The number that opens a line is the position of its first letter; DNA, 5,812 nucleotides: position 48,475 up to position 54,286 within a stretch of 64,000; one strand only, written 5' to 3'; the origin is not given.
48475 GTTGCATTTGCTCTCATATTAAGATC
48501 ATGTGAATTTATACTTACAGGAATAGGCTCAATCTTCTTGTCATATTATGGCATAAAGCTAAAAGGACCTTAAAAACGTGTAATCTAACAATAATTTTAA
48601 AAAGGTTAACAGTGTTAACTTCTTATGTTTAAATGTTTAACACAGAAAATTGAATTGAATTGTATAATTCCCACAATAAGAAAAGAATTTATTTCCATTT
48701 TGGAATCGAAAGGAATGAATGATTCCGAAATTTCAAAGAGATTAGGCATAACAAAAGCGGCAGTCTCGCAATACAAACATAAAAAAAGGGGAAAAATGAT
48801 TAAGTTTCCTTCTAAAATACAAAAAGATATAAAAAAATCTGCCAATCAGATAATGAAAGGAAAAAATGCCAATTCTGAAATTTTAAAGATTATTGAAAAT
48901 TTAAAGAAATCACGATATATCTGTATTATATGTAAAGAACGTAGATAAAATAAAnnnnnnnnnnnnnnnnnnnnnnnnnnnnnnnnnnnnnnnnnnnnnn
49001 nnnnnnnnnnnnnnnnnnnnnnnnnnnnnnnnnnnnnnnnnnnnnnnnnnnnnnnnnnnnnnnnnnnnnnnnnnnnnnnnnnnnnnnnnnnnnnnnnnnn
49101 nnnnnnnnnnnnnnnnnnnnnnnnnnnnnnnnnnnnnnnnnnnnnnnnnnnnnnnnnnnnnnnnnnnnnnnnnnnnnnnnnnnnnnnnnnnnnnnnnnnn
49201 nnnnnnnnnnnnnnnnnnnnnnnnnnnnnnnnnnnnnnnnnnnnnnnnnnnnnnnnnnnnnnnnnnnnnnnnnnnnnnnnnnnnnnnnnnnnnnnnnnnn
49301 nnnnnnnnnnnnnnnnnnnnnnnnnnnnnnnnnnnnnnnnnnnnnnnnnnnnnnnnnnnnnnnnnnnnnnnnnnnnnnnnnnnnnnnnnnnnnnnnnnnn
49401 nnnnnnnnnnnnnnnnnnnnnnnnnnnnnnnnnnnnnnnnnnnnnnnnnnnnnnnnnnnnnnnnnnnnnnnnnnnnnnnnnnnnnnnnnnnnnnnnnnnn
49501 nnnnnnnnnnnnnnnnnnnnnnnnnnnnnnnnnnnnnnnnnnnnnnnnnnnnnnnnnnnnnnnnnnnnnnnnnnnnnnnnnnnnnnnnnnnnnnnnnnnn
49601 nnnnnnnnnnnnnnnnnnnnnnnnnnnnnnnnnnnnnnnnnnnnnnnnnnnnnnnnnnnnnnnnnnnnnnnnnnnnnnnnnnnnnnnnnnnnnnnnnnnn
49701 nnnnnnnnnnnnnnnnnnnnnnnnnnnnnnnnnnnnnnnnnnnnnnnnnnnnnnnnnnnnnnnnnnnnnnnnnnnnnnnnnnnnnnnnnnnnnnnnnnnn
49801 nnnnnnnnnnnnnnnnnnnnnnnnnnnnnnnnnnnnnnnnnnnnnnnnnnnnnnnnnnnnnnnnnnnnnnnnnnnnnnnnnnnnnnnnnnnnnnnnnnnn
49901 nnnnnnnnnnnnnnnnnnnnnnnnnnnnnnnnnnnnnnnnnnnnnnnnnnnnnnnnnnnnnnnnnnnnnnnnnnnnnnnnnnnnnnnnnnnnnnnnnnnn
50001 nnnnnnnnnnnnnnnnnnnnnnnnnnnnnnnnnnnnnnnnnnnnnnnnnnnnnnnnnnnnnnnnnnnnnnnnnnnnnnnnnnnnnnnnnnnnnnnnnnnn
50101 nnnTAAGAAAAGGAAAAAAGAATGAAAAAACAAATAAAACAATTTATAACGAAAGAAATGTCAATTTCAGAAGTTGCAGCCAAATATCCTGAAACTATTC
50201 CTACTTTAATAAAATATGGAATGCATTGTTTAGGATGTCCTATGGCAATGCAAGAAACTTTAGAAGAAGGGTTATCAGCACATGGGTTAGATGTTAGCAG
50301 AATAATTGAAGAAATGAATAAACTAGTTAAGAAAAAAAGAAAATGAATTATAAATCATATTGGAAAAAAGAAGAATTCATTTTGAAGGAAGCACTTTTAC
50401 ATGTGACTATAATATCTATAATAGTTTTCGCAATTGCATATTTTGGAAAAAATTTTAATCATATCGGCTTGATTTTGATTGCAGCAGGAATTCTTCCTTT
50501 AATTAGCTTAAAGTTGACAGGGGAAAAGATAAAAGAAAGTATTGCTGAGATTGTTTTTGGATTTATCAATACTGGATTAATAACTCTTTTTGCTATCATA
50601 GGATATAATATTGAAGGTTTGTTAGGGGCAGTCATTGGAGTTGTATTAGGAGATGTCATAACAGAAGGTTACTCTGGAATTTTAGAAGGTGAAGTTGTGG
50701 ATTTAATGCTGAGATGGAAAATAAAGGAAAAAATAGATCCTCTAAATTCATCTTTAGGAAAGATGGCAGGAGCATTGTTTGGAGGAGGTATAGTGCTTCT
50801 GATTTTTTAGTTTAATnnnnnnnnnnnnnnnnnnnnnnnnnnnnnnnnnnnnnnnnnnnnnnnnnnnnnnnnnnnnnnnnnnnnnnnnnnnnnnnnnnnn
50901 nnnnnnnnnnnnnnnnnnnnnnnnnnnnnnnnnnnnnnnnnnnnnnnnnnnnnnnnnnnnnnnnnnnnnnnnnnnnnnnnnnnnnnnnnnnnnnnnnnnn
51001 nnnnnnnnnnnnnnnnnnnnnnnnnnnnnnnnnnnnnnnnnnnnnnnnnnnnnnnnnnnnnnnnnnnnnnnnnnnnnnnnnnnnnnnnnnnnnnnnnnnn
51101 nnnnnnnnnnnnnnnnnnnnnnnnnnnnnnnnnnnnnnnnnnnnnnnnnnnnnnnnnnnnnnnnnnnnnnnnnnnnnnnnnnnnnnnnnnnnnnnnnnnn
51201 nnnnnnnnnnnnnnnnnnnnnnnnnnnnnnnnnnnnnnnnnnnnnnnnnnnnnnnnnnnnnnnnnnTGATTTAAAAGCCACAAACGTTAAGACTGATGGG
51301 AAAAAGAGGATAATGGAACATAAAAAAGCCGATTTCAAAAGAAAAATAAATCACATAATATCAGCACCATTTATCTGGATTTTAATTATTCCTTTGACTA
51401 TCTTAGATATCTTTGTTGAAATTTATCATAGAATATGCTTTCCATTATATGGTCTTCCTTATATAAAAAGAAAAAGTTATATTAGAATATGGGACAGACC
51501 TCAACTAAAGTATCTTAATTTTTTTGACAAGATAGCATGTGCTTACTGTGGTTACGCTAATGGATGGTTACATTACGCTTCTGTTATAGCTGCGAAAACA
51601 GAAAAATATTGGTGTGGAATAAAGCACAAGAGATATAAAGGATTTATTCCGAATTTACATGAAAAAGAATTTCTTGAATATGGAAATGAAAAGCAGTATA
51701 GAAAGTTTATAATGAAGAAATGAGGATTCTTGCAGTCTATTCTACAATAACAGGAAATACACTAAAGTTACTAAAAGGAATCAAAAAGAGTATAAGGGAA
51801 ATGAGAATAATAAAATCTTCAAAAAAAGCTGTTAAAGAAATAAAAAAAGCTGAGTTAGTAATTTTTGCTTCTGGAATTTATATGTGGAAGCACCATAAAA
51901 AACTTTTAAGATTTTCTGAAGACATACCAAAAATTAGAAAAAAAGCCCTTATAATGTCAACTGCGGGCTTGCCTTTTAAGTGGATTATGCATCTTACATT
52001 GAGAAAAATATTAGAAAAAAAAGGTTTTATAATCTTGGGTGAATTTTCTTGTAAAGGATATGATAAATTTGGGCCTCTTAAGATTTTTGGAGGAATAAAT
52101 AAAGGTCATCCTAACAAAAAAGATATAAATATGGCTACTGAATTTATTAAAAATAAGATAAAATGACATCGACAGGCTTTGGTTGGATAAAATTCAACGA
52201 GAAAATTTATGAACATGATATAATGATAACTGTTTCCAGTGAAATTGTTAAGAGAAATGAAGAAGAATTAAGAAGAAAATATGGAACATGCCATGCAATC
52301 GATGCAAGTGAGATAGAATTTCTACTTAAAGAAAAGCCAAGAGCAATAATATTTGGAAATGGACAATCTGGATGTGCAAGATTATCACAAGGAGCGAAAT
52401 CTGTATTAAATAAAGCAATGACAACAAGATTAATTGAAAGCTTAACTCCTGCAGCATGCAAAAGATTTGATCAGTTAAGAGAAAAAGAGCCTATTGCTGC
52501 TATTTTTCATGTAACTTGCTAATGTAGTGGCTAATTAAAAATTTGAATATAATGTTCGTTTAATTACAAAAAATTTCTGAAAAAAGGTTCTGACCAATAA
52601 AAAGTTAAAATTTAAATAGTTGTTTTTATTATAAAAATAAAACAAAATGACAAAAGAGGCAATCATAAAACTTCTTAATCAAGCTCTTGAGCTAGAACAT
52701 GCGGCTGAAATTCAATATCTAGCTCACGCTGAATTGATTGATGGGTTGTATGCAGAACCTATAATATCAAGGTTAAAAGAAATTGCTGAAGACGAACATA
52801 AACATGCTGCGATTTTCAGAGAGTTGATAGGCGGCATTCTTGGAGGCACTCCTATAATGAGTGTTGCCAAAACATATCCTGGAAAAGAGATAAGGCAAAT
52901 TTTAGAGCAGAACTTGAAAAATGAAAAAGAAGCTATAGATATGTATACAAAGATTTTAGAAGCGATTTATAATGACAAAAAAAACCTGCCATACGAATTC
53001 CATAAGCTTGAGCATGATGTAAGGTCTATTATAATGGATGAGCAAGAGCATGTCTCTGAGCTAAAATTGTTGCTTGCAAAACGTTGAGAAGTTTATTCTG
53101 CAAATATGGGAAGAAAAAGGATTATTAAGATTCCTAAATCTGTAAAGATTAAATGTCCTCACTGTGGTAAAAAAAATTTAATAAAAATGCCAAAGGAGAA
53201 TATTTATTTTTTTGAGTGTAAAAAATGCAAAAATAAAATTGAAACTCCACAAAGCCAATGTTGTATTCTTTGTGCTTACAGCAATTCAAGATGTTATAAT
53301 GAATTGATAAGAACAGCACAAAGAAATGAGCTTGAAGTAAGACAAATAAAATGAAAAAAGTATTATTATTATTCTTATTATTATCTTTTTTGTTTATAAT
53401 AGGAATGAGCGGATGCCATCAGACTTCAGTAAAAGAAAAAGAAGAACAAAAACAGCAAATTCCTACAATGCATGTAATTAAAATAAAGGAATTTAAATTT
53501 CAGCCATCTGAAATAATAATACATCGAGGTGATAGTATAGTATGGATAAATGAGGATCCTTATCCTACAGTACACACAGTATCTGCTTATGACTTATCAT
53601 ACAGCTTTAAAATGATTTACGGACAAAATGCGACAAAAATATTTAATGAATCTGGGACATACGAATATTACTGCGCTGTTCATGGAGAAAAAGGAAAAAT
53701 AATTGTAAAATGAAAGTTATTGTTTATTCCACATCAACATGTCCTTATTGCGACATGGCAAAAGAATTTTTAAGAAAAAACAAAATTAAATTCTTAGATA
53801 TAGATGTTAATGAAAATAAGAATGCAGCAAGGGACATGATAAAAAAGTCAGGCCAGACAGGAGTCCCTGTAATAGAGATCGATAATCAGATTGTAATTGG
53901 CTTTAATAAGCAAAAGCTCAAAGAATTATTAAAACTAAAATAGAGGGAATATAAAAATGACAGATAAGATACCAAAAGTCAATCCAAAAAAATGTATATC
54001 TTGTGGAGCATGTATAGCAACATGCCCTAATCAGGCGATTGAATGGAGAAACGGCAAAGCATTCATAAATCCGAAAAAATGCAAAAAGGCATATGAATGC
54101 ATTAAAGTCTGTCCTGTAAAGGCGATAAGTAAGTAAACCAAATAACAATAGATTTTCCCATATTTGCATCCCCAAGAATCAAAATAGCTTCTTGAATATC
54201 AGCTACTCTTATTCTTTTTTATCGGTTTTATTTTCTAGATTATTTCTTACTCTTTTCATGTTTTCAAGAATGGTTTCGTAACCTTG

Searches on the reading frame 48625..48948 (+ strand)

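Call 33: search_protein_families(library=pfam, proteins=[window:48625-48948:+], max_evalue=0.01)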
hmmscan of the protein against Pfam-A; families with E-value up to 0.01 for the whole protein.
window:48625-48948:+ (107 aa): 3 families
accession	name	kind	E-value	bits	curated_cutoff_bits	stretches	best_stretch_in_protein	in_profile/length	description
PF21476.4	PF0610-like_N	-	0.00095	19.8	33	1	17-47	1-31/50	PF0610-like, N-terminal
PF01381.28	HTH_3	-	0.0049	17.3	23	0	25-51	4-30/55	Helix-turn-helix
PF01022.26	HTH_5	-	0.008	16.5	22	0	20-49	5-34/47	Bacterial regulatory protein, arsR family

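Call 34: search_protein_families(library=ncbifam, proteins=[window:48625-48948:+], max_evalue=0.01)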
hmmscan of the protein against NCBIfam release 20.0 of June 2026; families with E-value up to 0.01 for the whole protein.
window:48625-48948:+ (107 aa): 1 family
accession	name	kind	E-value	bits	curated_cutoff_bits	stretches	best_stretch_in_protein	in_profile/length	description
NF033789.1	repress_SdpR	subfamily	0.0064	16.4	100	0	17-50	8-41/79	autorepressor SdpR family transcription factor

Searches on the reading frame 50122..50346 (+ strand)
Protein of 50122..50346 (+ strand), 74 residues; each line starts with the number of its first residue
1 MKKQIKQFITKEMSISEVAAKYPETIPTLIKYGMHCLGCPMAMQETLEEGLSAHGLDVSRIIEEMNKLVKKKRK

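Call 33: search_protein_families(library=pfam, proteins=[window:50122-50346:+], max_evalue=0.01)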
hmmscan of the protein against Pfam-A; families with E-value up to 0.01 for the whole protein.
window:50122-50346:+ (74 aa): 2 families
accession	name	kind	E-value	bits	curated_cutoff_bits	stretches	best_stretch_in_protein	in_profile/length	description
PF08984.16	DUF1858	-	1.7e-19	70.1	32.2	1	9-61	1-58/59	Domain of unknown function (DUF1858)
PF04405.19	ScdA_N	-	0.0091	16.1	32.5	0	13-68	3-55/56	Domain of Unknown function (DUF542)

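Call 34: search_protein_families(library=ncbifam, proteins=[window:50122-50346:+], max_evalue=0.01)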
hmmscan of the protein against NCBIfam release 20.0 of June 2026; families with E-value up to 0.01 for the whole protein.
window:50122-50346:+ (74 aa): 1 family
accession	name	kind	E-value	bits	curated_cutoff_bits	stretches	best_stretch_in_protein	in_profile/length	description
TIGR03980.1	prismane_assoc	subfamily_domain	2e-22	79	44.95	1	9-66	1-58/58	hybrid cluster protein-associated redox disulfide domain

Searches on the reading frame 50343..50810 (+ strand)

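Call 33: search_protein_families(library=pfam, proteins=[window:50343-50810:+], max_evalue=0.01)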
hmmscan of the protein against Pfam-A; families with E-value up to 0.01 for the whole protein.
window:50343-50810:+ (155 aa): 1 family
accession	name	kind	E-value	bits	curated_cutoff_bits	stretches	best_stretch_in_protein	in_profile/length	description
PF06738.18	ThrE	-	0.0092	15.9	26.3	0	28-119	121-214/241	Putative threonine/serine exporter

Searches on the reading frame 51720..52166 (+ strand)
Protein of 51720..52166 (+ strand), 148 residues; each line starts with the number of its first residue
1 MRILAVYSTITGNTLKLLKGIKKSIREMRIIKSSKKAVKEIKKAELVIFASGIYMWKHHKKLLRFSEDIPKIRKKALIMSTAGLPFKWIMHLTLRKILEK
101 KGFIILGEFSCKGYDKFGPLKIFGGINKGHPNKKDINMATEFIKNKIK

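Call 33: search_protein_families(library=pfam, proteins=[window:51720-52166:+], max_evalue=0.01)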
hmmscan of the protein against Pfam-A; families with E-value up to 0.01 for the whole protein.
window:51720-52166:+ (148 aa): 2 families
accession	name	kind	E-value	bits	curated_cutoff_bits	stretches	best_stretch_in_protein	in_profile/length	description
PF12724.12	Flavodoxin_5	-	3.5e-09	37.5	27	1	6-84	3-85/145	Flavodoxin domain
PF12641.12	Flavodoxin_3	-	4.3e-06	27.1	27.5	1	6-113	3-111/160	Flavodoxin domain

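Call 34: search_protein_families(library=ncbifam, proteins=[window:51720-52166:+], max_evalue=0.01)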
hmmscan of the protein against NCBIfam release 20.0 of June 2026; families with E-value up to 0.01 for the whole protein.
window:51720-52166:+ (148 aa): 3 families
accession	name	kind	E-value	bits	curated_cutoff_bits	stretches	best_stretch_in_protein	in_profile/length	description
NF038196.1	ferrodoxin_EFR1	subfamily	4e-07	30.3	75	1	6-144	2-138/242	EFR1 family ferrodoxin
NF045594.1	flavodox_BilS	equivalog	0.00029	20.8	155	1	5-113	3-111/160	flavodoxin family protein BilS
NF006737.0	PRK09267.1-3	equivalog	0.0012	18.4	238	0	6-70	7-71/174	flavodoxin FldA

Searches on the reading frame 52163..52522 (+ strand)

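Call 33: search_protein_families(library=pfam, proteins=[window:52163-52522:+], max_evalue=0.01)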
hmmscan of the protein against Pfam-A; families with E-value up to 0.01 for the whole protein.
window:52163-52522:+ (119 aa): 1 family
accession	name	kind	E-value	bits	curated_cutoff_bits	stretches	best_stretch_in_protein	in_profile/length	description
PF04430.19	DUF498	-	2.2e-11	44.1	33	1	2-116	2-109/109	Protein of unknown function (DUF498/DUF598)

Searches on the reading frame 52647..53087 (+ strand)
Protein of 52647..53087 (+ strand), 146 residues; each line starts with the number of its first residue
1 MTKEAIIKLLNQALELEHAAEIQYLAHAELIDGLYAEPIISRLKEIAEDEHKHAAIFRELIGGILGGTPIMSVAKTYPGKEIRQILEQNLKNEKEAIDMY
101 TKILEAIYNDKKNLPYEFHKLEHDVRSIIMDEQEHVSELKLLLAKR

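Call 33: search_protein_families(library=pfam, proteins=[window:52647-53087:+], max_evalue=0.01)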
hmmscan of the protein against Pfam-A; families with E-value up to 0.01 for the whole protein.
window:52647-53087:+ (146 aa): 4 families
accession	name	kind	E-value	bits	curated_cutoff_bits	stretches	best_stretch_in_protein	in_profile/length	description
PF00210.30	Ferritin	-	3.1e-12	47.1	24.5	1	7-112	1-111/142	Ferritin-like domain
PF02915.23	Rubrerythrin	-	7.5e-07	30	22.8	1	8-142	1-136/137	Rubrerythrin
PF13668.12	Ferritin_2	-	9.2e-07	29.5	24.7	1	7-107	3-109/138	Ferritin-like domain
PF12902.13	Ferritin-like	-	6.3e-05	23.4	22.3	1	10-105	1-102/221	Ferritin-like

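Call 34: search_protein_families(library=ncbifam, proteins=[window:52647-53087:+], max_evalue=0.01)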
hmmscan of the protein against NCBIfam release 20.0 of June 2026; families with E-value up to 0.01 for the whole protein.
window:52647-53087:+ (146 aa): 2 families
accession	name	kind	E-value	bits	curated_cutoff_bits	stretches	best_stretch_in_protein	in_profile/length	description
TIGR00754.1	bfr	equivalog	1.7e-05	24.9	125.55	1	5-138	6-133/157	bacterioferritin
NF058679.1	EncB_fam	subfamily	0.00018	21.5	90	0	72-144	11-74/117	encapsulin nanocompartment ferritin-likeEncB family encapsulin nanocompartment ferritin-like cargo protein cargo protein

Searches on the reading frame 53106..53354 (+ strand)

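Call 33: search_protein_families(library=pfam, proteins=[window:53106-53354:+], max_evalue=0.01)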
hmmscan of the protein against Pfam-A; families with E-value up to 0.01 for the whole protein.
window:53106-53354:+ (82 aa): 4 families
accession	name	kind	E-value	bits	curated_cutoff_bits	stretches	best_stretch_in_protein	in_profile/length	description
PF10071.14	DUF2310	-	0.0019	18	25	1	13-42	217-246/255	Zn-ribbon-containing, possibly nucleic-acid-binding protein (DUF2310)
PF09723.15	Zn_ribbon_8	-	0.0033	17.9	34.4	0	11-27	23-39/41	Zinc ribbon domain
PF12760.12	Zn_ribbon_IS1595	-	0.0038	17.6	25.4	1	15-43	19-45/46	Transposase zinc-ribbon domain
PF13453.11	Zn_ribbon_TFIIB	-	0.0052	16.6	22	1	16-42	1-26/41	Transcription factor zinc-finger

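Call 34: search_protein_families(library=ncbifam, proteins=[window:53106-53354:+], max_evalue=0.01)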
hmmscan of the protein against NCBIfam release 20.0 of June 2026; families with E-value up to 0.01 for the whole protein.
window:53106-53354:+ (82 aa): 6 families
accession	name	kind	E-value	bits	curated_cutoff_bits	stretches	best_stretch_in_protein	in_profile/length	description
NF041374.1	GDCCVxC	domain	9.2e-12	45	40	1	14-64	2-53/58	GDCCVxC domain-containing (seleno)protein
NF011482.0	PRK14892.1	equivalog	0.00032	20.6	109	1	6-69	11-71/101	putative transcription elongation factor Elf1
NF047912.1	ECs_2282_CxxC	subfamily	0.00085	19.2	37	1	13-45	1-37/60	ECs_2282 family putative zinc-binding protein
TIGR02443.1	TIGR02443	equivalog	0.0038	17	49.45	1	16-43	11-39/59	YheV family putative zinc ribbon protein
NF001608.0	PRK00398.1-6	equivalog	0.0059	16.4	84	1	4-28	10-35/46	DNA-directed RNA polymerase subunit P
TIGR00571.1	dam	subfamily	0.0092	15.7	114.85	1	28-77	83-130/267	Dam family site-specific DNA-(adenine-N6)-methyltransferase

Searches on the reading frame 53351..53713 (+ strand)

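Call 33: search_protein_families(library=pfam, proteins=[window:53351-53713:+], max_evalue=0.01)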
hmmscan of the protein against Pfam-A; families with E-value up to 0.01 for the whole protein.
window:53351-53713:+ (120 aa): 3 families
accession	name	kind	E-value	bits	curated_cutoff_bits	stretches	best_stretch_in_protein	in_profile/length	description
PF13473.12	Cupredoxin_1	-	4e-11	43.3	27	1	27-119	16-104/104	Cupredoxin-like domain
PF00127.26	Copper-bind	-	1.1e-06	29.4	21.2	1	43-119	7-98/99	Copper binding proteins, plastocyanin/azurin family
PF10794.15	DUF2606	-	0.0089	16.2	25.4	0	6-62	17-72/134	Protein of unknown function (DUF2606)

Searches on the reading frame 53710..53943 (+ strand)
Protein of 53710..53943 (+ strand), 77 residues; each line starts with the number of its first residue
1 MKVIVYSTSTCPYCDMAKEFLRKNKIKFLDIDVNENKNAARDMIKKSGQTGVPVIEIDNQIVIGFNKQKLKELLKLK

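Call 33: search_protein_families(library=pfam, proteins=[window:53710-53943:+], max_evalue=0.01)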
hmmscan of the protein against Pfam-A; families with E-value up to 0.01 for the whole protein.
window:53710-53943:+ (77 aa): 6 families
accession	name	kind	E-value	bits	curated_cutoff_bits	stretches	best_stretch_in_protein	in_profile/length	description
PF00462.30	Glutaredoxin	-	4.5e-18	65.6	22.9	1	3-62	1-60/60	Glutaredoxin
PF05768.20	Glrx-like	-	6.3e-06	26.9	26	1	2-72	1-74/77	Glutaredoxin-like domain (DUF836)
PF13417.12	GST_N_3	-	0.00039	21.1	22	1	6-63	2-58/75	Glutathione S-transferase, N-terminal domain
PF13192.12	Thioredoxin_3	-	0.0014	19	24.8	1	1-74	1-75/76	Thioredoxin domain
PF13098.12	Thioredoxin_2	-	0.0072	17.1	27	1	3-52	9-76/104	Thioredoxin-like domain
PF01323.26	DSBA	-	0.0078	16.5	25.6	0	3-24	2-23/191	DSBA-like thioredoxin domain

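Call 34: search_protein_families(library=ncbifam, proteins=[window:53710-53943:+], max_evalue=0.01)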
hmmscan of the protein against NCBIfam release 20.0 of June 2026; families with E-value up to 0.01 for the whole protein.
window:53710-53943:+ (77 aa): 23 families
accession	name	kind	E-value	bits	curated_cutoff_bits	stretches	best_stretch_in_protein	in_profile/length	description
TIGR02196.1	GlrX_YruB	hypoth_equivalog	6.4e-27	93.9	88.55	1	2-75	1-74/74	glutaredoxin-like protein, YruB-family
TIGR02181.1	GRX_bact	equivalog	5.7e-17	61.7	90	1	3-66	1-65/80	glutaredoxin 3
NF041212.1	Uxx_star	subfamily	1.1e-16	60.8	66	1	3-67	1-66/70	Uxx-star family glutaredoxin-like (seleno)protein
TIGR02194.1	GlrX_NrdH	subfamily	5.3e-15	55.4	85.75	1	3-73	1-71/72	glutaredoxin-like protein NrdH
NF007923.0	PRK10638.1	equivalog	4.4e-14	52.3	129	1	2-65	3-66/83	glutaredoxin 3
TIGR02180.1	GRX_euk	equivalog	1.3e-12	47.7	87.25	1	3-64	1-67/84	glutaredoxin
NF041211.1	gluta_UXX_star_2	equivalog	1.6e-11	44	100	1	3-66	1-65/71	UXX-star (seleno)protein family 2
NF041114.2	gluta_UXX_star_1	equivalog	2.3e-11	43.8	72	1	3-66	1-65/70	UXX-star selenoprotein family 1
NF045501.1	HUGP_GUXX-star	exception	8.7e-11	41.8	325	1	2-66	166-231/236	HUGP/GUXX-star fusion selenoprotein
TIGR02200.1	GlrX_actino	hypoth_equivalog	4.6e-10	39.8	89.5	1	3-59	2-59/77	mycoredoxin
NF047338.1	gluta_UXX_star_3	exception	1.6e-09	37.7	97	1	3-63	1-62/70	UXX-star (seleno)protein family 3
TIGR02190.1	GlrX-dom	hypoth_equivalog_domain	1.9e-07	30.9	99.3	1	2-66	9-72/79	glutaredoxin-family domain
NF008401.0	PRK11200.1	equivalog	4.9e-06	26.6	84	1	1-67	1-74/87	GrxA family glutaredoxin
TIGR00411.1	redox_disulf_1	equivalog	7.1e-06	26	92.75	1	3-74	3-78/82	MJ0307 family thioredoxin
TIGR01617.1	arsC_related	subfamily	9.6e-06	25.9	75.05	1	5-45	3-42/117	Spx/MgsR family RNA polymerase-binding regulatory protein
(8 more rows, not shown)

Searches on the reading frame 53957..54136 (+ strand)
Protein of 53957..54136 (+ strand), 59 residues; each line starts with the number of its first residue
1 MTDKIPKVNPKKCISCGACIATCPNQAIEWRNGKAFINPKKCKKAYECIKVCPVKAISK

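Call 34: search_protein_families(library=ncbifam, proteins=[window:53957-54136:+], max_evalue=0.01)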
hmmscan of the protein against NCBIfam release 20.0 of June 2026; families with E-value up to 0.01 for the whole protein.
window:53957-54136:+ (59 aa): 86 families (the best 25 are shown)
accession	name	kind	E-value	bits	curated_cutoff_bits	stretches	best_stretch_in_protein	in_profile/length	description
NF058577.1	FdxA_fam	equivalog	2.3e-11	43.7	65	1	11-56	7-52/52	4Fe-4S ferredoxin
TIGR04105.1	FeFe_hydrog_B1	subfamily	9.4e-11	41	450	2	18-59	120-161/462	monomeric [FeFe] hydrogenase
NF038196.1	ferrodoxin_EFR1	subfamily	2.3e-10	40.9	75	1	4-58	178-230/242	EFR1 family ferrodoxin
TIGR02700.1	flavo_MJ0208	hypoth_equivalog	3.3e-10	39.6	251.35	1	7-58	144-195/234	dihydromethanopterin reductase (acceptor)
TIGR04041.1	activase_YjjW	hypoth_equivalog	6.1e-10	39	250.2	1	11-57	41-87/276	YjjW family glycine radical enzyme activase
NF005504.0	PRK07118.1-3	equivalog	8.4e-10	38.5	437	1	11-58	219-266/293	Fe-S cluster domain-containing protein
TIGR02179.1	PorD_KorD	subfamily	4.4e-09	36.3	60.05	1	6-58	20-73/78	2-oxoacid:acceptor oxidoreductase, delta subunit, pyruvate/2-ketoisovalerate family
NF043069.1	T4HPD_activ_SAM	equivalog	8.7e-09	35.1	425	1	9-56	49-96/299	trans-4-hydroxy-L-proline dehydratase activase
NF040864.1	HgcB_ferredoxin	equivalog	2.9e-08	33.4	99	1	7-58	10-62/93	mercury methylation ferredoxin HgcB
NF040684.1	PorD_Arch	equivalog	3.3e-08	33.5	120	1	6-58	27-80/85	pyruvate synthase subunit PorD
NF010368.0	PRK13795.1-3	equivalog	3.5e-08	32.2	588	1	12-55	588-630/635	hypothetical protein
NF033683.1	di_4Fe-4S_YfhL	equivalog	4e-08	33.5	86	1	11-58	7-61/80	YfhL family 4Fe-4S dicluster ferredoxin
NF045480.1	FdxA_Actino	equivalog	6.3e-08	32.8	125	1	7-32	34-59/107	ferredoxin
NF005503.0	PRK07118.1-2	equivalog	8e-08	31.9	252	1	1-35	157-191/292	RnfABCDGE type electron transport complex subunit B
NF045874.1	Vhu_polyferre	exception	9.1e-08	31.2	600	1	7-55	26-74/381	F420-non-reducing hydrogenase associated-polyferredoxin VhuB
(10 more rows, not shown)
